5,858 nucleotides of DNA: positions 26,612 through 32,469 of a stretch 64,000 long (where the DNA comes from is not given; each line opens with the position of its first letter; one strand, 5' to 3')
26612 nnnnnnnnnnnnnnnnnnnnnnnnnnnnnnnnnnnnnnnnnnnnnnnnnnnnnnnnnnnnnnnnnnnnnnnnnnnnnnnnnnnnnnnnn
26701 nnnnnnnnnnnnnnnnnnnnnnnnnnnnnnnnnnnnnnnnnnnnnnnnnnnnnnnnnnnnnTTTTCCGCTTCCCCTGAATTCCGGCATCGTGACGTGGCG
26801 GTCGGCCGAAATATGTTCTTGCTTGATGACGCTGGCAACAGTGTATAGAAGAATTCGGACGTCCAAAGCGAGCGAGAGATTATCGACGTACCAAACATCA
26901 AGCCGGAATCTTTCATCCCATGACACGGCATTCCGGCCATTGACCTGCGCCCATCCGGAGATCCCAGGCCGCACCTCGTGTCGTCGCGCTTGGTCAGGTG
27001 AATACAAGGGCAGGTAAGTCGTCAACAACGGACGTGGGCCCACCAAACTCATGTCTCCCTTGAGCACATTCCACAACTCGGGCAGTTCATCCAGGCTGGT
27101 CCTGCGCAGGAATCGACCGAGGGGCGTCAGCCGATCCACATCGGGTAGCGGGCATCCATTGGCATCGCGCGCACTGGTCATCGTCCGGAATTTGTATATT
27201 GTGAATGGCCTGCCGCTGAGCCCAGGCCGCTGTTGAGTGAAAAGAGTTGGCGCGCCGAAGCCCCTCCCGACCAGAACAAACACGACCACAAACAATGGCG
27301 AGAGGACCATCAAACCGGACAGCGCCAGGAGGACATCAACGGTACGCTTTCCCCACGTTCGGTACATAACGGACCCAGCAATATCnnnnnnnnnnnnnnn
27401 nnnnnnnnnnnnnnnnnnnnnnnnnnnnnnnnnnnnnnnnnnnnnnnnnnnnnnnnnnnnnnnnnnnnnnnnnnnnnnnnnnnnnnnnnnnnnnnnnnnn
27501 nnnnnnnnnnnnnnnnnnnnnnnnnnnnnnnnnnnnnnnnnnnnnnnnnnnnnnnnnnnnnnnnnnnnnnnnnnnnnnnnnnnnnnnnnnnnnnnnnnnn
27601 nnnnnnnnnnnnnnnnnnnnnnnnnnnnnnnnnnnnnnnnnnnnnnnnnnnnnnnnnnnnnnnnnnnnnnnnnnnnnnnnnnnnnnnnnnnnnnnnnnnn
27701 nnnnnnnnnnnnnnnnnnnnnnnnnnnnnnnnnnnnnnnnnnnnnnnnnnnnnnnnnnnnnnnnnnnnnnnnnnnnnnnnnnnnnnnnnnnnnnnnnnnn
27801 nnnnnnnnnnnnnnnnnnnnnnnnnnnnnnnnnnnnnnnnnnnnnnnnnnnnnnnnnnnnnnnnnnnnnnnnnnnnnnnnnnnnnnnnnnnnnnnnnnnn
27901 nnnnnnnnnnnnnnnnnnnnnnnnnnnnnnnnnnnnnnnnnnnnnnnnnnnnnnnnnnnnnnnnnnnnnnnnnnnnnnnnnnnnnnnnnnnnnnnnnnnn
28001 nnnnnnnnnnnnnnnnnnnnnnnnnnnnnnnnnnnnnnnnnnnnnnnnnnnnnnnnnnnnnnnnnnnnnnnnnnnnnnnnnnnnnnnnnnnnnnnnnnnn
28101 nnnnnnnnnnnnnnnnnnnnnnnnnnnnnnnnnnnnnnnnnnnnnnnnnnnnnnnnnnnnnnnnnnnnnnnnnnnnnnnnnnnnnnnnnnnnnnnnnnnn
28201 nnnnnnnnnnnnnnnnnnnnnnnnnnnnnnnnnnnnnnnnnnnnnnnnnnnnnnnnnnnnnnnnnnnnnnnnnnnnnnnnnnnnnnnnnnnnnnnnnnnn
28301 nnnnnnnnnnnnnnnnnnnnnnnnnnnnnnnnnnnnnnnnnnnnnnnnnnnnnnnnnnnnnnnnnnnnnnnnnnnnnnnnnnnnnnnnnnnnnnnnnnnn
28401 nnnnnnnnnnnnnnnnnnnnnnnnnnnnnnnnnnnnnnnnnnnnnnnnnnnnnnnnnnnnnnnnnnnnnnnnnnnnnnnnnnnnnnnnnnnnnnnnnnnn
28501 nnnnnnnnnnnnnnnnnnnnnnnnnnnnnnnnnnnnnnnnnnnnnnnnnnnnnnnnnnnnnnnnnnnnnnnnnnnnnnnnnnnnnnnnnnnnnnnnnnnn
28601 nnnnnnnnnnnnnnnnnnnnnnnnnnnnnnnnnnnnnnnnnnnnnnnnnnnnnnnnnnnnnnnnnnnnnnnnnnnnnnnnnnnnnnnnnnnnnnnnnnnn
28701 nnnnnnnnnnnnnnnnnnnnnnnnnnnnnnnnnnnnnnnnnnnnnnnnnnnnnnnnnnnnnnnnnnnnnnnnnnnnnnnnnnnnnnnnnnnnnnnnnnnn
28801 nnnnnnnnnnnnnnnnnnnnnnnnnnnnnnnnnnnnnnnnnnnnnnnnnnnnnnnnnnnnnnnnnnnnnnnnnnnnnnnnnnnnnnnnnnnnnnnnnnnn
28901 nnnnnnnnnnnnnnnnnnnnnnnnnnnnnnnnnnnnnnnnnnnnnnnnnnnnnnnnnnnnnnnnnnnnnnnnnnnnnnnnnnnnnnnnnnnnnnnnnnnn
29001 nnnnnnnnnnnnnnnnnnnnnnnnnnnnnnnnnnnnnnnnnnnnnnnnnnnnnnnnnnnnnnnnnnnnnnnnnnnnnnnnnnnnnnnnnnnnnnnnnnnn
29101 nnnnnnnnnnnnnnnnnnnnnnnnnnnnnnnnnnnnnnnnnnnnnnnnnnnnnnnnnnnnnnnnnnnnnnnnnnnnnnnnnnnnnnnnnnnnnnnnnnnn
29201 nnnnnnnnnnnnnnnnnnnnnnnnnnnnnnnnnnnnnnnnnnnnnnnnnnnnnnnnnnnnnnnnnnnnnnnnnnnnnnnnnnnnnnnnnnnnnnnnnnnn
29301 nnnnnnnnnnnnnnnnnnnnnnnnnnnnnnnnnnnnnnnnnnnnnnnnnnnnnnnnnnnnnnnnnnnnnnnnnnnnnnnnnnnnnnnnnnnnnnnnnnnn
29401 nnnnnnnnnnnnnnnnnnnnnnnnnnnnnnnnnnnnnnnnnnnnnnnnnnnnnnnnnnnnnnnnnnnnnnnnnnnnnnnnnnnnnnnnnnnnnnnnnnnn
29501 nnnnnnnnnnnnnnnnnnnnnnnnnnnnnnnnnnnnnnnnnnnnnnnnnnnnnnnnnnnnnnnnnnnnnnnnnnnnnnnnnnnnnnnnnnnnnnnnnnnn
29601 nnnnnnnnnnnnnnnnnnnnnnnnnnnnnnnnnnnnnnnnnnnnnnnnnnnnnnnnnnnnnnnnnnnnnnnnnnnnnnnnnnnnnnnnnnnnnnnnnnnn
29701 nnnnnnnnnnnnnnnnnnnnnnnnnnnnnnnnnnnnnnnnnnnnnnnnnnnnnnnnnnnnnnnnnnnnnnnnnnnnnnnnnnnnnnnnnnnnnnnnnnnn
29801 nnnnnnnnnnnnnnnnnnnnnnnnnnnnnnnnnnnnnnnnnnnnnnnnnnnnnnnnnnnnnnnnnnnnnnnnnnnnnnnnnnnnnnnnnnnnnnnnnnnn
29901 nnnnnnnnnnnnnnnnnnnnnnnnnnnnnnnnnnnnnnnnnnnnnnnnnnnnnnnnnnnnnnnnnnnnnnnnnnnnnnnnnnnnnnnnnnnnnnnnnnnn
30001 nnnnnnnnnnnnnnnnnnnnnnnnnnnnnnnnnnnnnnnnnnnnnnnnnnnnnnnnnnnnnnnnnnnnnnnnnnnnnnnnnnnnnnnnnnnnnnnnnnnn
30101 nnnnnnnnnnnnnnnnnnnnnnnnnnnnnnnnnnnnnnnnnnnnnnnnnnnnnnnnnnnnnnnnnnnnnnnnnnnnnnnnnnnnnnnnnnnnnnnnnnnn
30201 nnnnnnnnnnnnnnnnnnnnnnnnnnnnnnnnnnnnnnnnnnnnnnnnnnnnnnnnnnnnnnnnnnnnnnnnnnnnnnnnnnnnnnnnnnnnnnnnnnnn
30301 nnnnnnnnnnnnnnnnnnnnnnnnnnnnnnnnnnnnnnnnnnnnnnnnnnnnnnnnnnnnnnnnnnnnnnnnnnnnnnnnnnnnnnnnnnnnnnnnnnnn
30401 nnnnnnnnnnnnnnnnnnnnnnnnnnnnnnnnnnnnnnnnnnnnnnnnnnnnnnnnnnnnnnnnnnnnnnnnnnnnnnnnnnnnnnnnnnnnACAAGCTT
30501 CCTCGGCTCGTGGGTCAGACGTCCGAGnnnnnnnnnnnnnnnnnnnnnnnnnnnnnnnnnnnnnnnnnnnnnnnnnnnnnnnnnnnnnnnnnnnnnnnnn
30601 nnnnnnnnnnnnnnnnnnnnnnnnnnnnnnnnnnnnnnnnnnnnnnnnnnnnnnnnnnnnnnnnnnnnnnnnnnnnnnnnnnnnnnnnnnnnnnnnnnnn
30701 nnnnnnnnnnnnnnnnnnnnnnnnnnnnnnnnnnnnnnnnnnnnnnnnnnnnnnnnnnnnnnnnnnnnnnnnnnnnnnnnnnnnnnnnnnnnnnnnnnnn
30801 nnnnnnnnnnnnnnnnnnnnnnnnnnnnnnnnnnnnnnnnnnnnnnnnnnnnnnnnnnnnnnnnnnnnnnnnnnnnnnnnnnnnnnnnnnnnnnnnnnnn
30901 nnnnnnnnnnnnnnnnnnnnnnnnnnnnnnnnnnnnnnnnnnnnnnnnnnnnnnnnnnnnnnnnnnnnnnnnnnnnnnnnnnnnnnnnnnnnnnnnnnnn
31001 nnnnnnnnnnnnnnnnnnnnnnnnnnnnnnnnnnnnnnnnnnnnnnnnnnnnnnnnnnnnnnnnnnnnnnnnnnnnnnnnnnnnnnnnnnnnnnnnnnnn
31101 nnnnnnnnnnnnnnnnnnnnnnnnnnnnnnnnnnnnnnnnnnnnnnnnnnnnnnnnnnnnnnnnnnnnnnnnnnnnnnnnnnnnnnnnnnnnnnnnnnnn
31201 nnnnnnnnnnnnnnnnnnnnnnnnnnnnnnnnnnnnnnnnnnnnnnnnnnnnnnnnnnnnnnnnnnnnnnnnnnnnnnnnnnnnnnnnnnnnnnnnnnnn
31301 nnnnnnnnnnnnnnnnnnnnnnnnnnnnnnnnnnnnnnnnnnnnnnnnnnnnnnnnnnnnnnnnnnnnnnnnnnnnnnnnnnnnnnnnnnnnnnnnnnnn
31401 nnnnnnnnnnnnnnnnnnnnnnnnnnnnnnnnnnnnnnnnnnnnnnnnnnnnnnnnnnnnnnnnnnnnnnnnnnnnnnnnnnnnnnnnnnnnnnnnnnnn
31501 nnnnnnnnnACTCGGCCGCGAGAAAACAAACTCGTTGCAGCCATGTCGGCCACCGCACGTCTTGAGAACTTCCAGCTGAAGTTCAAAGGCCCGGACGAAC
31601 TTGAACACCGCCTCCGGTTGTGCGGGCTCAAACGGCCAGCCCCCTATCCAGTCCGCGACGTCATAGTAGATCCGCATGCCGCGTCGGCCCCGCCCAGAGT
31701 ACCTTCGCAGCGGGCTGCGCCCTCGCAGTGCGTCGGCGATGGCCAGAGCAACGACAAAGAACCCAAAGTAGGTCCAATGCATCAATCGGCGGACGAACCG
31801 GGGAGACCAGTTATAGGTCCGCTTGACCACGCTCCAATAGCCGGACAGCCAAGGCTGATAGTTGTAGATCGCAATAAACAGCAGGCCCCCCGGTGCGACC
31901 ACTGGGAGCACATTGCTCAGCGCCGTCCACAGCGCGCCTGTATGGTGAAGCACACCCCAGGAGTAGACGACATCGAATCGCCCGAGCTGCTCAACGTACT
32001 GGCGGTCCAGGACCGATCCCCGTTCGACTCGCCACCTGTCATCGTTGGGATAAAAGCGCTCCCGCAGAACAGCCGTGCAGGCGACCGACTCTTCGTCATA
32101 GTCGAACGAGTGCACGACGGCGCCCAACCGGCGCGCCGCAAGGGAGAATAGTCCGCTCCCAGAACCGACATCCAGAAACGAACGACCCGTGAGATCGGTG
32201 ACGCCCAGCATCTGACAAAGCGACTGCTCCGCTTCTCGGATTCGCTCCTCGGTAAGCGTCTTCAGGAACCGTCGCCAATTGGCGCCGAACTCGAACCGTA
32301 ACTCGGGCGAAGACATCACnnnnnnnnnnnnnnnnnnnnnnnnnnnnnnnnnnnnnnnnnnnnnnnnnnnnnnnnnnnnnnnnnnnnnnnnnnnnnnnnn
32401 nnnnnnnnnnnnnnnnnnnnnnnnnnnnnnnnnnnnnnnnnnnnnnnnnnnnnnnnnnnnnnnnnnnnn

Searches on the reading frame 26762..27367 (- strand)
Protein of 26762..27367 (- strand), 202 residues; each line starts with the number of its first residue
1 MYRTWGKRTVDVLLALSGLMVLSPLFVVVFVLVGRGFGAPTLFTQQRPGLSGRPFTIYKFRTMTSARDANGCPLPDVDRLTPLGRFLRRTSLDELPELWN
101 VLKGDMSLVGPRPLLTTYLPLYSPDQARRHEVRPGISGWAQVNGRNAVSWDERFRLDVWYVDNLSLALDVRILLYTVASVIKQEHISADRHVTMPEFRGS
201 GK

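Call 10: search_protein_families(library=ncbifam, proteins=[window:26762-27367:-], max_evalue=0.00001)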
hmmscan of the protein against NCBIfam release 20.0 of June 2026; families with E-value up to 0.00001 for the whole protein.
window:26762-27367:- (202 aa): 10 families
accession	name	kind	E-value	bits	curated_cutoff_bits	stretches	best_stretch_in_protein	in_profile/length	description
TIGR03025.1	EPS_sugtrans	subfamily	2.6e-73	247.8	295.55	1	3-184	254-442/445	exopolysaccharide biosynthesis polyprenyl glycosylphosphotransferase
TIGR03023.1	WcaJ_sugtrans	equivalog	2.6e-61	208.3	410.75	1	4-184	260-450/453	undecaprenyl-phosphate glucose phosphotransferase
TIGR03022.1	WbaP_sugtrans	subfamily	4.4e-56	191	403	2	79-184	348-453/456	undecaprenyl-phosphate galactose phosphotransferase WbaP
NF052601.1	undeca_RfbP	equivalog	1.5e-45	155.4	330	2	78-182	133-237/244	undecaprenyl-phosphate galactose phosphotransferase family protein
TIGR03013.1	EpsB_2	subfamily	1.6e-45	156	393.35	1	3-181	251-437/443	TIGR03013 family XrtA/PEP-CTERM system glycosyltransferase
NF041877.1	EPS_EpsZ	equivalog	7.1e-40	137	800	1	7-183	266-455/459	exopolysaccharide biosynthesis polyisoprenyl-phosphate hexose-1-phosphate transferase EpsZ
NF011751.0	PRK15204.1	equivalog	2.6e-37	128.5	907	1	6-184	279-473/476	undecaprenyl-phosphate galactose phosphotransferase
NF007518.0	PRK10124.1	equivalog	2.9e-35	121.9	684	1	7-178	274-455/464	undecaprenyl-phosphate glucose phosphotransferase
NF050817.1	PolSacchBiosHfsE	equivalog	5e-35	121.1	750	1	3-181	268-460/467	polysaccharide biosynthesis protein HfsE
NF045514.1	glycotran_HepC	equivalog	5.6e-23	81.4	140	1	4-114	114-212/220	heterocyst development glycosyltransferase HepC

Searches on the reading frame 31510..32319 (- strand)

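Call 32: search_protein_families(library=ncbifam, proteins=[window:31510-32319:-], max_evalue=0.00001)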
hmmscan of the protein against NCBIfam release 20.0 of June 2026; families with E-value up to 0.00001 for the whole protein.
window:31510-32319:- (270 aa): 7 families
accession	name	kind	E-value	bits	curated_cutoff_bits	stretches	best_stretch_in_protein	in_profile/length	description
TIGR01983.1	UbiG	equivalog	1.2e-10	41.1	102.95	1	30-155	33-157/228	bifunctional 2-polyprenyl-6-hydroxyphenol methylase/3-demethylubiquinol 3-O-methyltransferase UbiG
NF043040.1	corrin_prot_MT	hypoth_equivalog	5.6e-07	29.2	180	1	17-150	17-148/216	corrinoid protein-associated methyltransferase CpaM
TIGR04290.1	meth_Rta_06860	hypoth_equivalog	1e-06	28.4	300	1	41-150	46-151/226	TIGR04290 family methyltransferase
TIGR00452.1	TIGR00452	equivalog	2.7e-06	26.4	275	1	40-148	113-218/316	tRNA 5-methoxyuridine(34)/uridine 5-oxyacetic acid(34) synthase CmoB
NF011650.0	PRK15068.1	equivalog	5.1e-06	25.6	209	1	40-149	118-225/324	tRNA 5-methoxyuridine(34)/uridine 5-oxyacetic acid(34) synthase CmoB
NF001786.0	PRK00517.2-4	equivalog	5.5e-06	25.7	327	1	34-81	133-180/277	50S ribosomal protein L11 methyltransferase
NF001790.0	PRK00517.3-3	equivalog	8.6e-06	25.3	269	0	37-118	115-195/262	50S ribosomal protein L11 methyltransferase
